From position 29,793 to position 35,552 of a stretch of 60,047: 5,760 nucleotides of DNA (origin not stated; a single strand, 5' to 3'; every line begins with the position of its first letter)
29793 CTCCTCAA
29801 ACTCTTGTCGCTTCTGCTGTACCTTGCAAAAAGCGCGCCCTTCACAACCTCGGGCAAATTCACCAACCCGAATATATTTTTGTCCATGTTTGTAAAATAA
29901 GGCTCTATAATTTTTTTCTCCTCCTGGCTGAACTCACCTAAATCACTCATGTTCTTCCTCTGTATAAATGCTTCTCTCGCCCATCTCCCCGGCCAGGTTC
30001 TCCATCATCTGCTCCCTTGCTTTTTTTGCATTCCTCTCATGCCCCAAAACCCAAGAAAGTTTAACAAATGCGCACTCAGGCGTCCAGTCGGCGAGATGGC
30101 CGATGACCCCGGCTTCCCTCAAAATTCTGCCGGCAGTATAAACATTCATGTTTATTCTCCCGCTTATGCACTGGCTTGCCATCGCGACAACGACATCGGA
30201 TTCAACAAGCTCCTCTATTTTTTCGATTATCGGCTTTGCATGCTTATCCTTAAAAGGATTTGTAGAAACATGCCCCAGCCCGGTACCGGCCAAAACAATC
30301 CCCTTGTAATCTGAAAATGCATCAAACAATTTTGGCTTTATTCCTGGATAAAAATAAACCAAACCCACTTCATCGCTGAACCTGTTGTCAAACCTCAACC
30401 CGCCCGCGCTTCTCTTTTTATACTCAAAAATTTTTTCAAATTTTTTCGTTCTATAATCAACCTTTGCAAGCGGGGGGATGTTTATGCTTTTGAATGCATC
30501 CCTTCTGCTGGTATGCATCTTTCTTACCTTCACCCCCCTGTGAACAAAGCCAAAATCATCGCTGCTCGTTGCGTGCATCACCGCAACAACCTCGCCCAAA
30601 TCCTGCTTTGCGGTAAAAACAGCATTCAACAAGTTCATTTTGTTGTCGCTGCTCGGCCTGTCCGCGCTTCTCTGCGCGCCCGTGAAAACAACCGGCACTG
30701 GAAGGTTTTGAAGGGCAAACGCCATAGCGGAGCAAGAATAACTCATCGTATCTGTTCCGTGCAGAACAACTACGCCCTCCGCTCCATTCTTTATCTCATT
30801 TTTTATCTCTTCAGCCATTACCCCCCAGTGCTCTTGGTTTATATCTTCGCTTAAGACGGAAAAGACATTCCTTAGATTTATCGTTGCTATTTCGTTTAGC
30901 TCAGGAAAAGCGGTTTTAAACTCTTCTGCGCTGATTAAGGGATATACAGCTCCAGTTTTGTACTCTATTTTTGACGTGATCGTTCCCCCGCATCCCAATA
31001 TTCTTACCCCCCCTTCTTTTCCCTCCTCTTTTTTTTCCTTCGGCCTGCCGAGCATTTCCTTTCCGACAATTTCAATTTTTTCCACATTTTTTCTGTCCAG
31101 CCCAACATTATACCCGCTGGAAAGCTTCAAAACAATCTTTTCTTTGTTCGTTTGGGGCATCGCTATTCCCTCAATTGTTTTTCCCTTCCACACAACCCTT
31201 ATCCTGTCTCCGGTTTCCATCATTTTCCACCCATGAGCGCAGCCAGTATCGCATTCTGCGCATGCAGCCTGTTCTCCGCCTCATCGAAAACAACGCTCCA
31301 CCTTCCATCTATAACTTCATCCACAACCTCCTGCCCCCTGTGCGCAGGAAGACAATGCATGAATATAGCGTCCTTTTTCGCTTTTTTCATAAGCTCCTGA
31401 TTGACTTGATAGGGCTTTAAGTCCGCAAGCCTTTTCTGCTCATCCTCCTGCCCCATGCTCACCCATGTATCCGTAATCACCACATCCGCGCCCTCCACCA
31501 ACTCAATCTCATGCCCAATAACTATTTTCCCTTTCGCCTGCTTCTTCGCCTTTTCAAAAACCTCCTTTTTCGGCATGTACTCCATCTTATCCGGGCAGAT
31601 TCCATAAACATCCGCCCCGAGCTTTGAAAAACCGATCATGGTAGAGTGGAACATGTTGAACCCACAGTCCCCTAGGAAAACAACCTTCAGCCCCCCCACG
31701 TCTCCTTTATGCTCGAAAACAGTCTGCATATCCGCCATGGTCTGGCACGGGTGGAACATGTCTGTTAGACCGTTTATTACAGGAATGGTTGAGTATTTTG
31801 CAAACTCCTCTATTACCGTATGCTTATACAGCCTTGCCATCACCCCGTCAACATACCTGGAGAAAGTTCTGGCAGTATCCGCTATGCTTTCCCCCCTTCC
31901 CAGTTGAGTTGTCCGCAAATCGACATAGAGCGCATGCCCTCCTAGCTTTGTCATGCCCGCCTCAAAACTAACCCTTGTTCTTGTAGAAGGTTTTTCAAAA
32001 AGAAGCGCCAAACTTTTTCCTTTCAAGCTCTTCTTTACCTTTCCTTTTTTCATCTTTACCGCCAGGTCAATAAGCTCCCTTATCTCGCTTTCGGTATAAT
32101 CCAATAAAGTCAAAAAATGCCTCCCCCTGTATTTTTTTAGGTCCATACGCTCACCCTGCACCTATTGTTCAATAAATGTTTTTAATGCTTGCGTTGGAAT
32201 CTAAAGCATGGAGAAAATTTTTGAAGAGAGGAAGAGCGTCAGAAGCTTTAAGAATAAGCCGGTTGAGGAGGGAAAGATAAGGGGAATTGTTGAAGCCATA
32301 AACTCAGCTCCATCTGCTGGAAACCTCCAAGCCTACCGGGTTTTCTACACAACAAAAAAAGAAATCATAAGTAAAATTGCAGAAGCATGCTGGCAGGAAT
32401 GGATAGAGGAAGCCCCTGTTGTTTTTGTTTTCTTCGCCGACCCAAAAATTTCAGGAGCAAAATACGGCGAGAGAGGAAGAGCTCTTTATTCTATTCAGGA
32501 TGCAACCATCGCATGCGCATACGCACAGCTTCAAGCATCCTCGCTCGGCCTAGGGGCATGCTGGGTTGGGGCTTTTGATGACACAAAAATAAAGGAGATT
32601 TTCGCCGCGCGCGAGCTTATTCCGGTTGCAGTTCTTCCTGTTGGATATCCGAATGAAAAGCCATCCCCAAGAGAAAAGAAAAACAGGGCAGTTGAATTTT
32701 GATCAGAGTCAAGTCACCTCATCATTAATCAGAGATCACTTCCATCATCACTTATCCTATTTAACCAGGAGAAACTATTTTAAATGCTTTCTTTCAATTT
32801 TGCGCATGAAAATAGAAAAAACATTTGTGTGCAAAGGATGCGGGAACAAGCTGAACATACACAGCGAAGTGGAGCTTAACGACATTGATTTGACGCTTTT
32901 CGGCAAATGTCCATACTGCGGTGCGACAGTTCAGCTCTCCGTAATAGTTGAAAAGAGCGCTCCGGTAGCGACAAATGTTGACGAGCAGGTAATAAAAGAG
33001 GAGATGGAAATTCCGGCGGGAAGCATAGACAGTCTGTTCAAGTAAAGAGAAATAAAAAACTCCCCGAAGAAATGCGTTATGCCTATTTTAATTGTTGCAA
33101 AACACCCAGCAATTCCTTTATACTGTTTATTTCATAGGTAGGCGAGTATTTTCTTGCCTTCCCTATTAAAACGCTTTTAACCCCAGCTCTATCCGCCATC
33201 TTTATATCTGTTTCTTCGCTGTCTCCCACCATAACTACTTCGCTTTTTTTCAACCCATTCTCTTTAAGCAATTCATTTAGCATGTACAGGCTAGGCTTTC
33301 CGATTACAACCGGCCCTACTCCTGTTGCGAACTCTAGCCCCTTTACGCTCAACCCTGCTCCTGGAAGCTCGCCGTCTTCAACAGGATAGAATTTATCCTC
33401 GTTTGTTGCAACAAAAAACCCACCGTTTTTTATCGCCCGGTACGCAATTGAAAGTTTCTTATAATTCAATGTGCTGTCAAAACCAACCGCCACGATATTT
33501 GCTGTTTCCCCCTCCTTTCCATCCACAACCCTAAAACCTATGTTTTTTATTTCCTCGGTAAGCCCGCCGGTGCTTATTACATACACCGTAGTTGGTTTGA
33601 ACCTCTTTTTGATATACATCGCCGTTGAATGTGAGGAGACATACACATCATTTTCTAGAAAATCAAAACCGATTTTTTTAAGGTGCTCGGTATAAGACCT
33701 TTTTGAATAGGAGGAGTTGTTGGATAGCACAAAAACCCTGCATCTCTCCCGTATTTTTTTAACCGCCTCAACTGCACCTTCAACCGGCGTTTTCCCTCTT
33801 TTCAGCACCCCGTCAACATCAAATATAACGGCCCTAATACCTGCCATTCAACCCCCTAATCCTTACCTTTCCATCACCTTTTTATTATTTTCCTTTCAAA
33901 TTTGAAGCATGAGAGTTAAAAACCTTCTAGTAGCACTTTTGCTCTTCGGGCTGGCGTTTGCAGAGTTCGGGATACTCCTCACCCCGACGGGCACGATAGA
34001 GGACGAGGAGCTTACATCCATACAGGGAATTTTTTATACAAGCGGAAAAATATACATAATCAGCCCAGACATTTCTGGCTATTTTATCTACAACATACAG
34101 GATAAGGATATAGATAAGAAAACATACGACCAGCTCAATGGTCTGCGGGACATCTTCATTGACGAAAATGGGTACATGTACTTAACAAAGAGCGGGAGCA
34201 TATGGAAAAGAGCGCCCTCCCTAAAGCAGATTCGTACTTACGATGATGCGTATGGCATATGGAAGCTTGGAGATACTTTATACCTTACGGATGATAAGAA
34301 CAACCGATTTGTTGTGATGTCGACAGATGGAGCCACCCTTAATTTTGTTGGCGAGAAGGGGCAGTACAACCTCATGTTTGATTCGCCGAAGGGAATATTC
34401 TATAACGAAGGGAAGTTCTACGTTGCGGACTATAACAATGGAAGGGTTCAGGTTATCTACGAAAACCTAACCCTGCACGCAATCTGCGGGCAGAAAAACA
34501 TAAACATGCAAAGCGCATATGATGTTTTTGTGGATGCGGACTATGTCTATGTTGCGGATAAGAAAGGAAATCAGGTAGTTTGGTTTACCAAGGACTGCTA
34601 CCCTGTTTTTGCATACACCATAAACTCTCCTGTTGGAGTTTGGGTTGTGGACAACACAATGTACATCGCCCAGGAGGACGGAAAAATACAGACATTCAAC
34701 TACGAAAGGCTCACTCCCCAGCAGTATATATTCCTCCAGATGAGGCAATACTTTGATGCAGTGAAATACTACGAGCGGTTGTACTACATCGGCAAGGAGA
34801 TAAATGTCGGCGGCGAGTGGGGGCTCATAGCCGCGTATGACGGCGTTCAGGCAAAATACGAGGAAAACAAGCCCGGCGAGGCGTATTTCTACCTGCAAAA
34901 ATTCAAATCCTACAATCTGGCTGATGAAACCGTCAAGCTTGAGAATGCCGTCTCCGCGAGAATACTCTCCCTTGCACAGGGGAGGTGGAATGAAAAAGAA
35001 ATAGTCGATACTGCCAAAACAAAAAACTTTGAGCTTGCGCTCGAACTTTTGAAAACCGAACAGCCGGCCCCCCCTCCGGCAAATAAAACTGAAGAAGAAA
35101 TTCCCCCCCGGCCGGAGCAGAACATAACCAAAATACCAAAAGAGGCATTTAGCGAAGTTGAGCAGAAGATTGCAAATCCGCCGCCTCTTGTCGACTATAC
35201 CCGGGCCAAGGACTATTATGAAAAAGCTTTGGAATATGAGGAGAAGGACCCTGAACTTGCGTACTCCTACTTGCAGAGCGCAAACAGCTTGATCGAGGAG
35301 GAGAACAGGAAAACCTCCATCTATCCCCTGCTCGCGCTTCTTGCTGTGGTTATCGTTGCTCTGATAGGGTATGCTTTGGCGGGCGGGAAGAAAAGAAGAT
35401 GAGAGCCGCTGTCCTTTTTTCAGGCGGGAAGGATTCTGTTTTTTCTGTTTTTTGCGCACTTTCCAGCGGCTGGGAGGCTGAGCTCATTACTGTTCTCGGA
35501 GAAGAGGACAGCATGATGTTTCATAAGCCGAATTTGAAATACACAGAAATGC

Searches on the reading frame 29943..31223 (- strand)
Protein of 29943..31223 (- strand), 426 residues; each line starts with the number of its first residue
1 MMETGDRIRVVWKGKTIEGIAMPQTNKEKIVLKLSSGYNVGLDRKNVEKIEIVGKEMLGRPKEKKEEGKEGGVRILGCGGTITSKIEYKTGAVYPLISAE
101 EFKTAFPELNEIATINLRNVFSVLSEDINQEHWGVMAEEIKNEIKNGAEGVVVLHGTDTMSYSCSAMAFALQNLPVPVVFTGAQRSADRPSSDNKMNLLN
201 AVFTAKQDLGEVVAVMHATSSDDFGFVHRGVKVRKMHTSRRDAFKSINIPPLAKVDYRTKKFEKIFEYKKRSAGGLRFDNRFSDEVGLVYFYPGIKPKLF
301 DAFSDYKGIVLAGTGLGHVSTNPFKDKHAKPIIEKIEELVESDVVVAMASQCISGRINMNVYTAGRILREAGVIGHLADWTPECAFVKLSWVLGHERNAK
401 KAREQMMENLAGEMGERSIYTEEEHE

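Call 60: search_protein_families(library=pfam, proteins=[window:29943-31223:-], max_evalue=0.00001)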
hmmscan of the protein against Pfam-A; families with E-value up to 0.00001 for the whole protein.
window:29943-31223:- (426 aa): 3 families
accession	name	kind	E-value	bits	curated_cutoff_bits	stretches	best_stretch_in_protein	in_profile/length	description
PF00710.25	Asparaginase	-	6e-58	196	22.5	1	73-259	2-184/193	Asparaginase, N-terminal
PF17763.6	Asparaginase_C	-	4.8e-27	94.6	34.6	1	286-406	2-114/114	Glutaminase/Asparaginase C-terminal domain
PF18195.6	GatD_N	-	6.8e-16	57.8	25.7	1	2-53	1-54/54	GatD N-terminal domain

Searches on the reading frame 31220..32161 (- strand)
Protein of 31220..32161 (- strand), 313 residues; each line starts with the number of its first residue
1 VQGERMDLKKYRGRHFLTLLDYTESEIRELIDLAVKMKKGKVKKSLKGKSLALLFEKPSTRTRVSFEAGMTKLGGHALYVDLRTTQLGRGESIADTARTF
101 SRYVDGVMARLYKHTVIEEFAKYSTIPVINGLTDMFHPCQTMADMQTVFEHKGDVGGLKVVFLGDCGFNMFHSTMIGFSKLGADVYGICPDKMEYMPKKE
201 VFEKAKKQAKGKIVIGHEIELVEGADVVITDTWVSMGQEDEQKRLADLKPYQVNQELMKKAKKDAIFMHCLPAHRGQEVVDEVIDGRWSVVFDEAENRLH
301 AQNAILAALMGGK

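Call 60: search_protein_families(library=pfam, proteins=[window:31220-32161:-], max_evalue=0.00001)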
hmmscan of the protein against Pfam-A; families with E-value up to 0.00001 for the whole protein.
window:31220-32161:- (313 aa): 2 families
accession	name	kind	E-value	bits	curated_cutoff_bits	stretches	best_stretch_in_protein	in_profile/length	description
PF00185.30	OTCace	-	6.5e-54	182.7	29.4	1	157-308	2-156/157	Aspartate/ornithine carbamoyltransferase, Asp/Orn binding domain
PF02729.26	OTCace_N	-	1.6e-50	171.4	29.9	1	14-149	1-147/148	Aspartate/ornithine carbamoyltransferase, carbamoyl-P binding domain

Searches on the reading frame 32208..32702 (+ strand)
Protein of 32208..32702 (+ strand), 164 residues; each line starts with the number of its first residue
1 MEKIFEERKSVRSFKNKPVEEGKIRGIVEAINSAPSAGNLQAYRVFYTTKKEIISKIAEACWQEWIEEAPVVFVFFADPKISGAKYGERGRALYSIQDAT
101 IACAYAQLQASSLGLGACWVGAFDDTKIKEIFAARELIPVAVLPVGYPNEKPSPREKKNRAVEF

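Call 60: search_protein_families(library=pfam, proteins=[window:32208-32702:+], max_evalue=0.00001)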
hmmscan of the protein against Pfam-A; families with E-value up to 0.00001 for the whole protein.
window:32208-32702:+ (164 aa): 2 families
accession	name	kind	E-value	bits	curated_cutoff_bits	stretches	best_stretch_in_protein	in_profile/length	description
PF00881.29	Nitroreductase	-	1e-27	97.8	23.5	1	7-147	3-167/167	Nitroreductase family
PF14512.11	TM1586_NiRdase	-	6.1e-11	42.8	27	0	107-159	92-144/215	Putative TM nitroreductase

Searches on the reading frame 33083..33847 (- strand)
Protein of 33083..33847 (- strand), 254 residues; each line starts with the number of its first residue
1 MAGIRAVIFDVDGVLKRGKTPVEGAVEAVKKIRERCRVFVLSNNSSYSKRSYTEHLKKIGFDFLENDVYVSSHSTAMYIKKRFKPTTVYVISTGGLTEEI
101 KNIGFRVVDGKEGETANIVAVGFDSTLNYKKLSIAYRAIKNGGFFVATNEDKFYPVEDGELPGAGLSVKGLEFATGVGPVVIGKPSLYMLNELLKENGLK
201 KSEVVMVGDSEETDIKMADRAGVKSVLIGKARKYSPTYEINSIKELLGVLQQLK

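Call 61: search_protein_families(library=pfam, proteins=[window:33083-33847:-], max_evalue=0.00001)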
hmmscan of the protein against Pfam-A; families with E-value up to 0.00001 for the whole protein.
window:33083-33847:- (254 aa): 4 families
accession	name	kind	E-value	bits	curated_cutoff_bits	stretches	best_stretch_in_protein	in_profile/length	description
PF13344.12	Hydrolase_6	-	2.4e-25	88.9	27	1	7-106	1-101/101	Haloacid dehalogenase-like hydrolase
PF00702.32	Hydrolase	-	1e-14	55.8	26.4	1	4-222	1-191/191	haloacid dehalogenase-like hydrolase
PF13242.12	Hydrolase_like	-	1.4e-12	47.8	22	1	181-229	1-49/75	HAD-hyrolase-like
PF13419.12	HAD_2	-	2.3e-11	44.6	23.8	1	178-227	129-177/178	Haloacid dehalogenase-like hydrolase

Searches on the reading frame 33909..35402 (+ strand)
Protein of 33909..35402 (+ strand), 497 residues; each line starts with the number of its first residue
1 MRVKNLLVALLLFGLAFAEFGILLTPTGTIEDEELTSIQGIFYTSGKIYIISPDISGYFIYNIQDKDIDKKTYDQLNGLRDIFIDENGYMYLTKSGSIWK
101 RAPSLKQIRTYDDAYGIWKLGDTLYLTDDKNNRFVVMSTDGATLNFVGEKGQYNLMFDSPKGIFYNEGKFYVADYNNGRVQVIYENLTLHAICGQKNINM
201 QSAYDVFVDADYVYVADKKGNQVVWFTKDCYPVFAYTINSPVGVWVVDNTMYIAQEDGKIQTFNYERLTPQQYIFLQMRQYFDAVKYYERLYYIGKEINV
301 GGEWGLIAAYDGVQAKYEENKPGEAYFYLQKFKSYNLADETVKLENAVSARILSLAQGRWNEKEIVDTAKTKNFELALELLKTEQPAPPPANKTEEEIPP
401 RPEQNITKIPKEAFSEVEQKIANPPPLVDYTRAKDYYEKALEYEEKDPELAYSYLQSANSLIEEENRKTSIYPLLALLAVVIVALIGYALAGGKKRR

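Call 61: search_protein_families(library=pfam, proteins=[window:33909-35402:+], max_evalue=0.00001)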
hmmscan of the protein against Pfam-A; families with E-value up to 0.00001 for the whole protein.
window:33909-35402:+ (497 aa): 1 family
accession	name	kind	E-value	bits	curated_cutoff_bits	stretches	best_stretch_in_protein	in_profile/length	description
PF01436.27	NHL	-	2.9e-06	27.5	20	0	157-182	1-27/28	NHL repeat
